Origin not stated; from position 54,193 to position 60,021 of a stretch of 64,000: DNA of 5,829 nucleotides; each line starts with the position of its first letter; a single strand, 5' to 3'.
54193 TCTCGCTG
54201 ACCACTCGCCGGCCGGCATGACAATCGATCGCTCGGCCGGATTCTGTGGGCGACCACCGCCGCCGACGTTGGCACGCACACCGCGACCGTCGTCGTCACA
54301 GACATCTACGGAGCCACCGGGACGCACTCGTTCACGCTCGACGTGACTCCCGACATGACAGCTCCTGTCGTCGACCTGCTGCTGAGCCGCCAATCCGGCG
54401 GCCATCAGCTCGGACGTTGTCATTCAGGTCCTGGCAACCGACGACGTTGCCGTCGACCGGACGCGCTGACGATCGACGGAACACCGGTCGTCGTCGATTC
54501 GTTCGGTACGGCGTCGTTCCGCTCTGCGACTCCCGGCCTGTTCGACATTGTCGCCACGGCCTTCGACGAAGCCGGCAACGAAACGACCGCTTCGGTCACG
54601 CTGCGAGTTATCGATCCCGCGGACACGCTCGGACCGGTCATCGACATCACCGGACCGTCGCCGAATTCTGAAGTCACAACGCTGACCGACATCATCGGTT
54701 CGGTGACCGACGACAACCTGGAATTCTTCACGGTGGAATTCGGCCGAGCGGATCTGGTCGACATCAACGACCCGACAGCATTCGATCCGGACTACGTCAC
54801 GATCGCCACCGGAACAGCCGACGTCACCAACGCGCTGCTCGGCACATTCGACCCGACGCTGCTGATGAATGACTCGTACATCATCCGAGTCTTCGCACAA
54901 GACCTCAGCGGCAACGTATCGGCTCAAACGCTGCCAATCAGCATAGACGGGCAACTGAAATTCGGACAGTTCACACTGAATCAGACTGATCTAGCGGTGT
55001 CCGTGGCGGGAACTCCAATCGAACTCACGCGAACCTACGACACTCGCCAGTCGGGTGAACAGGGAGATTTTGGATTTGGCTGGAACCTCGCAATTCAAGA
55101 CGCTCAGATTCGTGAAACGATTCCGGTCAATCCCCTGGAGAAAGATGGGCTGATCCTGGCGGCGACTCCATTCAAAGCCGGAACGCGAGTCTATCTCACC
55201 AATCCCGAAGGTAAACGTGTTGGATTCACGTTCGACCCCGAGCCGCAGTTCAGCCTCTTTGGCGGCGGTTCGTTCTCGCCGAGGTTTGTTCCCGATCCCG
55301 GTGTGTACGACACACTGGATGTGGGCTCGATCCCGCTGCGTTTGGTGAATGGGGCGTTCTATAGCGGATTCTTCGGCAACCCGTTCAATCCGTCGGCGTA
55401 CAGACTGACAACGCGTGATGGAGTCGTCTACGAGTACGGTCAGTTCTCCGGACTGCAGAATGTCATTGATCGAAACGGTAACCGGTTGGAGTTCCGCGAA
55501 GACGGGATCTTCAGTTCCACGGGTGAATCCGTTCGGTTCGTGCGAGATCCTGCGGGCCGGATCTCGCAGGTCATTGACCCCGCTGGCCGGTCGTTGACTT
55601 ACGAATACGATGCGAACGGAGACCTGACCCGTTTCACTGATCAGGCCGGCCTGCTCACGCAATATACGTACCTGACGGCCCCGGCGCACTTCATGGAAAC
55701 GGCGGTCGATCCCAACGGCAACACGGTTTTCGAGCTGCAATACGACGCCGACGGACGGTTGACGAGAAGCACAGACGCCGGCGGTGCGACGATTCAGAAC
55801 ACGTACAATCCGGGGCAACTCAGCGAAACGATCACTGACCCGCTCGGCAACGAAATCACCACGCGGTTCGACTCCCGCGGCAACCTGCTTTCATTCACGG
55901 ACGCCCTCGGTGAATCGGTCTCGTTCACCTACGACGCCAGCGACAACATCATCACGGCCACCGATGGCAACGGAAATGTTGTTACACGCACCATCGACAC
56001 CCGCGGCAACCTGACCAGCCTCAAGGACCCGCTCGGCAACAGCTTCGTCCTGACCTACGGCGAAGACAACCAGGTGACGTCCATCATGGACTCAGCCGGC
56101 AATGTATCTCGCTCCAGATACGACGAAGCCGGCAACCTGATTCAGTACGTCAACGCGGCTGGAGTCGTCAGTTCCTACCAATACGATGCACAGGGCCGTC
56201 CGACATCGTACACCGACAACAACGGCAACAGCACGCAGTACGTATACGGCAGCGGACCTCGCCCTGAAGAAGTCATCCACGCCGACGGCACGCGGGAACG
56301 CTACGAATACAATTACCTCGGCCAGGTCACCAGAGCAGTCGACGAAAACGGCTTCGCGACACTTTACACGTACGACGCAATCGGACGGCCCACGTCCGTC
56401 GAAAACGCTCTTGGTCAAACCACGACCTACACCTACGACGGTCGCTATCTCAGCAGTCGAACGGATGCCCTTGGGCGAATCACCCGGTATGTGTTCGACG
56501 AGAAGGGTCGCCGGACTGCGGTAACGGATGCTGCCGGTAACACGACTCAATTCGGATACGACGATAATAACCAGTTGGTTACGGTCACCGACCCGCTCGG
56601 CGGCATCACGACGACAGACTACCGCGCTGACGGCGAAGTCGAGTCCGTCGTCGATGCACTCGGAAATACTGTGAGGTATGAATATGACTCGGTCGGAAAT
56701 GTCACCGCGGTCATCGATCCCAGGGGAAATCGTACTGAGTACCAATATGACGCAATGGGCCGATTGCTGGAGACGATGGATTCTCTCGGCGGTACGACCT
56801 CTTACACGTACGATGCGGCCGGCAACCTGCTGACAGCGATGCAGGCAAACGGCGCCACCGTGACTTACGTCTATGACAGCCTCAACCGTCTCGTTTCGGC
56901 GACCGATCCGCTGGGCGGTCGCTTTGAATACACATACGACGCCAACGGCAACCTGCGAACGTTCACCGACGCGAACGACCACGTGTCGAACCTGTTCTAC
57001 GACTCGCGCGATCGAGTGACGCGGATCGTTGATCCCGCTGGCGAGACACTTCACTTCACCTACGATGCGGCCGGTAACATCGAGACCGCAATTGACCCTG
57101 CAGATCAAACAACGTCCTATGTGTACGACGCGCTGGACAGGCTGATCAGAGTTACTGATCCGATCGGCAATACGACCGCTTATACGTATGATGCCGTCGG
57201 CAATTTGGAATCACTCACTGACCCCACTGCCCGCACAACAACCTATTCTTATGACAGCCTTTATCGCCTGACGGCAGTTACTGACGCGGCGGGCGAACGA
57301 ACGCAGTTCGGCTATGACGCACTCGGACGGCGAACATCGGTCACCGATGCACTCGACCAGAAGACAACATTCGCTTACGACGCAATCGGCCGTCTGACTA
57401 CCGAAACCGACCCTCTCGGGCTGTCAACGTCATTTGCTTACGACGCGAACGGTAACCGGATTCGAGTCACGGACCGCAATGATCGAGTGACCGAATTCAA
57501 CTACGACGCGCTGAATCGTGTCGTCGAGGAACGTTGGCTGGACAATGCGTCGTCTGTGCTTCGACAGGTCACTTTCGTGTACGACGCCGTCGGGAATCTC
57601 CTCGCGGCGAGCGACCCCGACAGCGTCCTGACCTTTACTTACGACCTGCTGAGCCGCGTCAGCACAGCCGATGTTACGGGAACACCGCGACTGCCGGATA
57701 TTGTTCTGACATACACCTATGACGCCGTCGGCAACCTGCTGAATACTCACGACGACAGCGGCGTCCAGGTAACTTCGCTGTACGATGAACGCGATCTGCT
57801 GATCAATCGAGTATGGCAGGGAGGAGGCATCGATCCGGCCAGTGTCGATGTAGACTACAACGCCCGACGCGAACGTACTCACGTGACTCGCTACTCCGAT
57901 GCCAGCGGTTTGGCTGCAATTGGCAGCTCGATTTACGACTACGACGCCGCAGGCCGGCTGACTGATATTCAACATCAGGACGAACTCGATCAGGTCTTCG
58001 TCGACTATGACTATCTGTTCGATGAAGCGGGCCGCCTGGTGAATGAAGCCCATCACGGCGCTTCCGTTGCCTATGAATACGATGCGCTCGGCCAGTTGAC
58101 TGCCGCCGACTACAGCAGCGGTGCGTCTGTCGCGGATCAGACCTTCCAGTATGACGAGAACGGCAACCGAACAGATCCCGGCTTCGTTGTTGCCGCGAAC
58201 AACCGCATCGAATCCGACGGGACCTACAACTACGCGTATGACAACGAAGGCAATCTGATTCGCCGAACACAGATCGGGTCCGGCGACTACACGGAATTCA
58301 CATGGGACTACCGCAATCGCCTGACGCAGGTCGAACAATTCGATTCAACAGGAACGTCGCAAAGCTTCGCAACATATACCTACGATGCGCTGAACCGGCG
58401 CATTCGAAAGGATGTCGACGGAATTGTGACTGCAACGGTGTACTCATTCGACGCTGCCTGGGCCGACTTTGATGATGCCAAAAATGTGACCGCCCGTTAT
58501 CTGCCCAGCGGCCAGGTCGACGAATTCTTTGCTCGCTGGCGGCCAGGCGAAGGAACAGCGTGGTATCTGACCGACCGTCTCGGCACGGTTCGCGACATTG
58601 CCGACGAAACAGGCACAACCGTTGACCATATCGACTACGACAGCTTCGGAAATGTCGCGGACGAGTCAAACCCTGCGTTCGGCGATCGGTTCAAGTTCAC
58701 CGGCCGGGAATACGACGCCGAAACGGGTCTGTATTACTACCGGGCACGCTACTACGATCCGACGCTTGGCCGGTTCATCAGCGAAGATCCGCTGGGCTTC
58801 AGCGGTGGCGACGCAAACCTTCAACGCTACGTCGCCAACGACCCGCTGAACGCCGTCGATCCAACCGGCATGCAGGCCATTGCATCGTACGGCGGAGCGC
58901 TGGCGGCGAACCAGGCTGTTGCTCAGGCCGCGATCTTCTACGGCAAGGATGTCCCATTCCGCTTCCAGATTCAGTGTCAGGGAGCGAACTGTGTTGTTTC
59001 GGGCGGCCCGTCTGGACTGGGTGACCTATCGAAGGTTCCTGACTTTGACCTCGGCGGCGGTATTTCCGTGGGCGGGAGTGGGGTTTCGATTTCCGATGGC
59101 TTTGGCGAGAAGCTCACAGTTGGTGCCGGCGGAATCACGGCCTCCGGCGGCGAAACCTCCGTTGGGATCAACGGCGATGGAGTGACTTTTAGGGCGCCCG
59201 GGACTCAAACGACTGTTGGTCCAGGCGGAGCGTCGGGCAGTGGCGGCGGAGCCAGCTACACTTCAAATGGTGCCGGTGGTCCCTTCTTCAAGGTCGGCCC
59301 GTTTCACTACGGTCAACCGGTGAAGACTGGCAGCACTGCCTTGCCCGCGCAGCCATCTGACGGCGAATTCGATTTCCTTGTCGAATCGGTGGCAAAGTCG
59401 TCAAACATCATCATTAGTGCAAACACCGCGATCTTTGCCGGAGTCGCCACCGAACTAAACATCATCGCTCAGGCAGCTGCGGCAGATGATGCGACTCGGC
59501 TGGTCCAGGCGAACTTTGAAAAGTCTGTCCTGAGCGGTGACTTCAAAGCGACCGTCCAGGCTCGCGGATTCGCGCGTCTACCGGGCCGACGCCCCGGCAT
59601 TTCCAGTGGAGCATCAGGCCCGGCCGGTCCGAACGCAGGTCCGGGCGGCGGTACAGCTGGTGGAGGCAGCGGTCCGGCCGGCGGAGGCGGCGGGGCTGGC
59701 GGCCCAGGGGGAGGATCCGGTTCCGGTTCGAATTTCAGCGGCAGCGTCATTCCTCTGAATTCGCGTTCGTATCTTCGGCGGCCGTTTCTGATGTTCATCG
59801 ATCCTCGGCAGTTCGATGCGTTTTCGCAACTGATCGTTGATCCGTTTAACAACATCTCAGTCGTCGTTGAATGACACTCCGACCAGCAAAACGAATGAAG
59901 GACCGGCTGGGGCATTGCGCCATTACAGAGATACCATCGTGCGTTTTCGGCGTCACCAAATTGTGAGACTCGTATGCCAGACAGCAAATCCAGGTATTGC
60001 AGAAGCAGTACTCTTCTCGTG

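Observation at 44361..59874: About 5,150-codon DUF4114 / cadherin-like / RHS fusion gene interrupted by about four frameshifts in 270 bp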

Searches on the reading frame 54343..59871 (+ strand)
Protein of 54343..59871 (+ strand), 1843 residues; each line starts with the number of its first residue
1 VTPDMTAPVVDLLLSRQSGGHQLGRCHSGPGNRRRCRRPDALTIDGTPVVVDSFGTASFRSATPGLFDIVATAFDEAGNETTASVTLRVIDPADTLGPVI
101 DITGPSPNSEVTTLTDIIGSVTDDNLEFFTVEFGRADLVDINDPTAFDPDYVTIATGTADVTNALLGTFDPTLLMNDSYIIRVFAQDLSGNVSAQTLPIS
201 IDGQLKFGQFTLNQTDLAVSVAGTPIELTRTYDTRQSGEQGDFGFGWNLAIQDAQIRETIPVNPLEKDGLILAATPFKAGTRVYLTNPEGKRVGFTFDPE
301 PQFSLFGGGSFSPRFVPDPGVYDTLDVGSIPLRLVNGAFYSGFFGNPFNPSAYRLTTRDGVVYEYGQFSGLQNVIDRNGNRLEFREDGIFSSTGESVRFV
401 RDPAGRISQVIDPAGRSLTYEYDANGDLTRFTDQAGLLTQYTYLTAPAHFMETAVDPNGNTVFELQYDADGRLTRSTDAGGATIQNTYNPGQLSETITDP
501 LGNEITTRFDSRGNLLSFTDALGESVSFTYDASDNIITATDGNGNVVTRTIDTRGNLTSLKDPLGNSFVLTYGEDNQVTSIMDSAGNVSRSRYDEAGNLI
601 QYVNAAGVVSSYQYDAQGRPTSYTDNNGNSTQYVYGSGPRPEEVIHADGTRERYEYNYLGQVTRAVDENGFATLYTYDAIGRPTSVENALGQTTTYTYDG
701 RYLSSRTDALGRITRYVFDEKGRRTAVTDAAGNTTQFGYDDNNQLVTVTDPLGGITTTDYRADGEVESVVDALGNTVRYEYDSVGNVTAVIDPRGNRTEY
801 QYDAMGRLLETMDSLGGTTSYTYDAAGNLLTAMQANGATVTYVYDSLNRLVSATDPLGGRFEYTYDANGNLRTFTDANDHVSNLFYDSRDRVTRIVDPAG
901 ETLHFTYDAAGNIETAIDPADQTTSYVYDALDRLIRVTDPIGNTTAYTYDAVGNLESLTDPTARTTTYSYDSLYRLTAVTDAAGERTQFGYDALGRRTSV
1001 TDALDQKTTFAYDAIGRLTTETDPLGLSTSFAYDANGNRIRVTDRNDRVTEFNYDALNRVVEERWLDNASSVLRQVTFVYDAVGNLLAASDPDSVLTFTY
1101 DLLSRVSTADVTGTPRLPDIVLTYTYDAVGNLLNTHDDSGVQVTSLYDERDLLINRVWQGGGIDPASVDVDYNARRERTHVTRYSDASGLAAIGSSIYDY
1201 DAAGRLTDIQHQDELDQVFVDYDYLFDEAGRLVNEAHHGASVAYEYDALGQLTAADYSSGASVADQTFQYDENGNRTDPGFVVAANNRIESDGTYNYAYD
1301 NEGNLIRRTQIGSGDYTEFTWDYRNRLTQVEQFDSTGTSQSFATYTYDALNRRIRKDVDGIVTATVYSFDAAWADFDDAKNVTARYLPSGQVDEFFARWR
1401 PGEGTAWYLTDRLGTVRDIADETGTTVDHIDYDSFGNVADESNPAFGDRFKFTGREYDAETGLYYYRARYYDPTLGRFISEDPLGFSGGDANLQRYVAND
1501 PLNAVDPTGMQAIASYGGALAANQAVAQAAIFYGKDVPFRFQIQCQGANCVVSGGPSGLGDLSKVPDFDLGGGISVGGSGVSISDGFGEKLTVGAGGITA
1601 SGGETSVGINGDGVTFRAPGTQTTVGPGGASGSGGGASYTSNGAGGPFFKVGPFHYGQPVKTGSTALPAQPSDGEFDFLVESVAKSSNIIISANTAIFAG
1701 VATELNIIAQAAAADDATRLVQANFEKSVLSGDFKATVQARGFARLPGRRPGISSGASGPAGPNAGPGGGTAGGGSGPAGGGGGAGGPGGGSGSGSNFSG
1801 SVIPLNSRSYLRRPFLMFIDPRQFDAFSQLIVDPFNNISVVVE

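Call 5: search_protein_families(library=pfam, proteins=[window:54343-59871:+], max_evalue=0.01)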
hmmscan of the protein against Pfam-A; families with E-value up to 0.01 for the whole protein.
window:54343-59871:+ (1843 aa): 3 families
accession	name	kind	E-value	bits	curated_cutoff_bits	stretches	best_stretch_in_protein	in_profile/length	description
PF05593.20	RHS_repeat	-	1.1e-149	485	22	22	991-1026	1-36/38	RHS Repeat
PF25023.1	TEN_YD-shell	-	2.5e-12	46.1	50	1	391-483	56-146/909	Teneurin YD-shell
PF15283.12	DUF4595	-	2.7e-05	24.6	34.2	0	417-507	31-119/202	Domain of unknown function (DUF4595) with porin-like fold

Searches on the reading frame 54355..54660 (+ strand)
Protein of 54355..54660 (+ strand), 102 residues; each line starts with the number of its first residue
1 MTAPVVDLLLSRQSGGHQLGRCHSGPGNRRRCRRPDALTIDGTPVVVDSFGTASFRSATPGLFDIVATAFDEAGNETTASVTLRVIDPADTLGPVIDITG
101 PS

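Call 32: search_protein_families(library=pfam, proteins=[window:54355-54660:+], max_evalue=1)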
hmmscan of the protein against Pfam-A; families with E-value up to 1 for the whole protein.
seq(102 aa): 3 families
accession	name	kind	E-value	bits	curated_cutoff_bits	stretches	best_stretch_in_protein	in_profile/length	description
PF05345.18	He_PIG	-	0.076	13.9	24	1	37-85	51-95/96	Putative Ig domain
PF19077.6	Big_13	-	0.08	13.9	27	1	45-85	56-100/102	Bacterial Ig-like domain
PF00801.26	PKD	-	0.12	12.8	23.5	1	41-79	38-75/80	PKD domain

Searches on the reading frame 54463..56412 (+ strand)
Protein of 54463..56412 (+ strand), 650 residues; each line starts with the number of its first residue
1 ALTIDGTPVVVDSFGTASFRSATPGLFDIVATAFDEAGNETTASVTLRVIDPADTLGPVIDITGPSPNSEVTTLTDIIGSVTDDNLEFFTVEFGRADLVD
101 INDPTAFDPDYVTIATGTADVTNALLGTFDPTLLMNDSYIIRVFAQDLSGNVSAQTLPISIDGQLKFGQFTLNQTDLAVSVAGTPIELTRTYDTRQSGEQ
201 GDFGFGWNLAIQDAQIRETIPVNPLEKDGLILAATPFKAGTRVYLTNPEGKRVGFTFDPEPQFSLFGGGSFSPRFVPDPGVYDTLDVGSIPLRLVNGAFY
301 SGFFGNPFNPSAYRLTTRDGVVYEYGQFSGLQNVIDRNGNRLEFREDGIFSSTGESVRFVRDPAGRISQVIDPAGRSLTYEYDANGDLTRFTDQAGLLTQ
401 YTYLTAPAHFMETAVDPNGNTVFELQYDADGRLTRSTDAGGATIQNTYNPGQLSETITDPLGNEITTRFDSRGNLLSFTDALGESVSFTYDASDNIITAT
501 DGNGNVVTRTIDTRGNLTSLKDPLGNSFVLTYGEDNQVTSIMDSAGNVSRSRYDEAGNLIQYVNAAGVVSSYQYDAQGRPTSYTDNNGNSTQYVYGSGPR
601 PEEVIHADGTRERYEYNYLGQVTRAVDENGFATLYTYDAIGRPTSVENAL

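Call 31: search_protein_families(library=pfam, proteins=[window:54463-56412:+], max_evalue=0.001)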
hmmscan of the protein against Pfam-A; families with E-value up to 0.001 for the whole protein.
window:54463-56412:+ (650 aa): 4 families
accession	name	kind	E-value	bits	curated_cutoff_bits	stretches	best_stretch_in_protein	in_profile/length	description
PF05593.20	RHS_repeat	-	1.3e-51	172.5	22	8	553-589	1-37/38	RHS Repeat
PF25023.1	TEN_YD-shell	-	1.8e-06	26.8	50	1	350-443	55-146/909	Teneurin YD-shell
PF20148.4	DUF6531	-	2.1e-06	28.4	24.1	1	167-211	8-50/74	Domain of unknown function (DUF6531)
PF15283.12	DUF4595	-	0.00084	19.8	34.2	0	377-481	31-119/202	Domain of unknown function (DUF4595) with porin-like fold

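Call 33: search_protein_families(library=ncbifam, proteins=[window:54463-56412:+], max_evalue=0.01)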
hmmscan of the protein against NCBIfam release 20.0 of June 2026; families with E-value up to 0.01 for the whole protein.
window:54463-56412:+ (650 aa): 3 families
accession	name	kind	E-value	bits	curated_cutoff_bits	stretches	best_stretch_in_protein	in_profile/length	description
TIGR01643.1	YD_repeat_2x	repeat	1.9e-41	139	15.8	5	553-593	1-41/42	YD repeat-containing protein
NF041261.1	RHS_core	equivalog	3.1e-31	108.1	2000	1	358-643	430-713/1261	RHS element core protein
NF047446.1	barrel_OmpL47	domain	0.00087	19.7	40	0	16-48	34-67/68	OmpL47-type beta-barrel domain-containing protein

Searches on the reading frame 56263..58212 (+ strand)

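Call 31: search_protein_families(library=pfam, proteins=[window:56263-58212:+], max_evalue=0.001)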
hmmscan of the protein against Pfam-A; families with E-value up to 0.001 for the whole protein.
window:56263-58212:+ (650 aa): 1 family
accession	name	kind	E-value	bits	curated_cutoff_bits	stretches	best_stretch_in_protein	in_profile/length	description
PF05593.20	RHS_repeat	-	1.5e-123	401.8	22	18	351-386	1-36/38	RHS Repeat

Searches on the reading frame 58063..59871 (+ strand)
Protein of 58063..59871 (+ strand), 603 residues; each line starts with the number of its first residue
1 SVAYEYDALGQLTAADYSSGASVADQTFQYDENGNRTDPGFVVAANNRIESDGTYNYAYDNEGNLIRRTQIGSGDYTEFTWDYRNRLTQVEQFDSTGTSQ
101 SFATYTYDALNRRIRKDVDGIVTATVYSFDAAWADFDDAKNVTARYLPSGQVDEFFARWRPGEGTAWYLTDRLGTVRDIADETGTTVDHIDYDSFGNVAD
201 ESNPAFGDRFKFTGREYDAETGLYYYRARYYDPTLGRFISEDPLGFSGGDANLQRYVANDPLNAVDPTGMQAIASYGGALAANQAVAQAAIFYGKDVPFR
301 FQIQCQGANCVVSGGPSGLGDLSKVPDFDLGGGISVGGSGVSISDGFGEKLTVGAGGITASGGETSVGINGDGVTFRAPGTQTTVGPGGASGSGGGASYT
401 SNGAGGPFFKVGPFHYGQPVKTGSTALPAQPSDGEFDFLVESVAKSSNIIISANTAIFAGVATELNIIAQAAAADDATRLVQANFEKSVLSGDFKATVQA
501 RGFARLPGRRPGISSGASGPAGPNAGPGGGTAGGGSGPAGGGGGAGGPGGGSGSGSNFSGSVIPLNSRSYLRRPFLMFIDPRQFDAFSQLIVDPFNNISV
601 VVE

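Call 31: search_protein_families(library=pfam, proteins=[window:58063-59871:+], max_evalue=0.001)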
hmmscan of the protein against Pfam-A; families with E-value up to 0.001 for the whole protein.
window:58063-59871:+ (603 aa): 1 family
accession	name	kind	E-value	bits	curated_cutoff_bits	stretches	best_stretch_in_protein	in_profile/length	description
PF05593.20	RHS_repeat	-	1.1e-11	45.3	22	0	6-37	1-29/38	RHS Repeat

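Call 33: search_protein_families(library=ncbifam, proteins=[window:58063-59871:+], max_evalue=0.01)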
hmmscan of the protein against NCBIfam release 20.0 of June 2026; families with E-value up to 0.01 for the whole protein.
window:58063-59871:+ (603 aa): 3 families
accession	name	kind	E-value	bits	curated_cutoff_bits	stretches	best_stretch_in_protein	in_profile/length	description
TIGR03696.1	Rhs_assc_core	domain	1.9e-25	89.1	32.5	1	192-270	1-76/76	RHS repeat-associated core domain-containing protein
NF041261.1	RHS_core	equivalog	1.5e-20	72.7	2000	1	160-270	1152-1261/1261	RHS element core protein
TIGR01643.1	YD_repeat_2x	repeat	0.003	18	15.8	0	52-69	14-32/42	YD repeat-containing protein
